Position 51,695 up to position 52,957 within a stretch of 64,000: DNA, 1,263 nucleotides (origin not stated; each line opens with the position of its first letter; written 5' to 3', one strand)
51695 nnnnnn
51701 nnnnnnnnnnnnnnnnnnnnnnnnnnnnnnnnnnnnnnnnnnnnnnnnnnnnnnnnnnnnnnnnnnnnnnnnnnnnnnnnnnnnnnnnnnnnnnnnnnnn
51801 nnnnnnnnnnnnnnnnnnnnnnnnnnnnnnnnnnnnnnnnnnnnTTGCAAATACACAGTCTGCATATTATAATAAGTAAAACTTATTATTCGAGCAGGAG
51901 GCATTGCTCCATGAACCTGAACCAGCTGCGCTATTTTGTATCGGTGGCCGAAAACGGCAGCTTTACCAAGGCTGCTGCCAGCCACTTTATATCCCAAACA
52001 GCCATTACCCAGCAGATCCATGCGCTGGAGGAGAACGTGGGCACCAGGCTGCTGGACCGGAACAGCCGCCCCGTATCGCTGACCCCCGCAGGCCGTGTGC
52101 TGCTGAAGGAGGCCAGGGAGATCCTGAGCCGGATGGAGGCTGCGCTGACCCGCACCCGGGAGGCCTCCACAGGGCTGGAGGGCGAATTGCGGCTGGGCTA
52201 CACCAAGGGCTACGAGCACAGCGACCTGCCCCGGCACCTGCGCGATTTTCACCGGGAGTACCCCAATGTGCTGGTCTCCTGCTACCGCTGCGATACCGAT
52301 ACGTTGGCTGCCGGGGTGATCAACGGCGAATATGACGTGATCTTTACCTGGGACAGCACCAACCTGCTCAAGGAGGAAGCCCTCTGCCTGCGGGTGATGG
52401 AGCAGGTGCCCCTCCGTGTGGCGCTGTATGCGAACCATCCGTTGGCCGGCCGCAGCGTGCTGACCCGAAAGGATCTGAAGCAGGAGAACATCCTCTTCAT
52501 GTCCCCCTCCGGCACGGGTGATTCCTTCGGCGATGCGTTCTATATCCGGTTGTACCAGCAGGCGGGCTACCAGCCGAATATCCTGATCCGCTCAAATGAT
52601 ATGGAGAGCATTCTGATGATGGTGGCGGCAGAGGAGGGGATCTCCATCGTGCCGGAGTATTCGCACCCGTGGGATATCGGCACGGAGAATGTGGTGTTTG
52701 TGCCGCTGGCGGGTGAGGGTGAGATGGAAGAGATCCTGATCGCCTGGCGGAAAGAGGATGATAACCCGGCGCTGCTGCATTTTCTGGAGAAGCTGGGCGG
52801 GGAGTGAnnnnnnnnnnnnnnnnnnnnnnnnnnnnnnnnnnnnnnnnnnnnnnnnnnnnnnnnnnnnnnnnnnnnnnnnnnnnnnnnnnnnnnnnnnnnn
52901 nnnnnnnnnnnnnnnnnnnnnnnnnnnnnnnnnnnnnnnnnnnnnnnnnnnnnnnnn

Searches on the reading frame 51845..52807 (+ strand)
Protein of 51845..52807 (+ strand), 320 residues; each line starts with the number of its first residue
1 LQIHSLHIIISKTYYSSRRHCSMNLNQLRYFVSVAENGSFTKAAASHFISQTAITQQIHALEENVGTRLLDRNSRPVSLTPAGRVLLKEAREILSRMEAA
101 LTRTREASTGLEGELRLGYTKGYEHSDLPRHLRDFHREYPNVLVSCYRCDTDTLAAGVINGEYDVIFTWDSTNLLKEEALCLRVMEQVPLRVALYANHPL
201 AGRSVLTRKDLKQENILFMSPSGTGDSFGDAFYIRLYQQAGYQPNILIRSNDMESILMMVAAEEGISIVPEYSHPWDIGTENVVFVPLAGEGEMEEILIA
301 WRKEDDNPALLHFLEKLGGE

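Call 4: search_protein_families(library=pfam, proteins=[window:51845-52807:+], max_evalue=0.1)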
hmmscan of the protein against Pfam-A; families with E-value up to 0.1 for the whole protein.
window:51845-52807:+ (320 aa): 4 families
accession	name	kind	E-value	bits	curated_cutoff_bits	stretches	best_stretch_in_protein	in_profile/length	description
PF03466.25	LysR_substrate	-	6.7e-35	120.8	28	1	110-317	3-204/209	LysR substrate binding domain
PF00126.33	HTH_1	-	2.4e-23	82.3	26.6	1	25-84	1-60/60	Bacterial regulatory helix-turn-helix protein, lysR family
PF25213.1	HVO_A0261_N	-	0.048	14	35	1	50-100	37-84/86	HVO_A0261 N-terminal domain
PF13556.12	HTH_30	-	0.087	13.1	27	0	34-75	9-50/59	PucR C-terminal helix-turn-helix domain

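Call 32: find_encoding_contigs(protein=window:51911-52807:+, flank=7000, max_places=10)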
Protein window:51911-52807:+ (298 aa): 23 contigs read that carry it; 2 places shown.
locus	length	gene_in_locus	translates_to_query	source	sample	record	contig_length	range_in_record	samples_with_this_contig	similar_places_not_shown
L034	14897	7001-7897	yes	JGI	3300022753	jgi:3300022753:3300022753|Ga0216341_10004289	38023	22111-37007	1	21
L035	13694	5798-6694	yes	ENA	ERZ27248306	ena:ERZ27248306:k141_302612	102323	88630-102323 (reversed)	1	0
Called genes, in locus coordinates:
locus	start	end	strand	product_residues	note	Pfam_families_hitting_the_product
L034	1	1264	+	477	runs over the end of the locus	-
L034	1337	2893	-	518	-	PF00474:SSF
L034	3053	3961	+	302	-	PF00126:HTH_1, PF03466:LysR_substrate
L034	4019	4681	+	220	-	-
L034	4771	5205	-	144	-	PF01842:ACT (faint), PF19571:ACT_8, PF22629:ACT_AHAS_ss (weak)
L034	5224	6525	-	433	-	PF00501:AMP-binding, PF04443:LuxE (weak), PF14535:AMP-binding_C_2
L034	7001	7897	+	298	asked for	PF00126:HTH_1, PF03466:LysR_substrate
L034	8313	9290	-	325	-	PF13289:SIR2_2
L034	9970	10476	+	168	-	-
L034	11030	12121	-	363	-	PF13521:AAA_28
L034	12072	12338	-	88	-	-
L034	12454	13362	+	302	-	PF00930:DPPIV_N (faint), PF26550:Tricorn_2nd (weak), PF07676:PD40, PF26549:Tricorn_N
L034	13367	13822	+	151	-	PF13669:Glyoxalase_4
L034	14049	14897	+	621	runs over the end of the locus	?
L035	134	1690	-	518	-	PF00474:SSF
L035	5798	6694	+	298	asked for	PF00126:HTH_1, PF03466:LysR_substrate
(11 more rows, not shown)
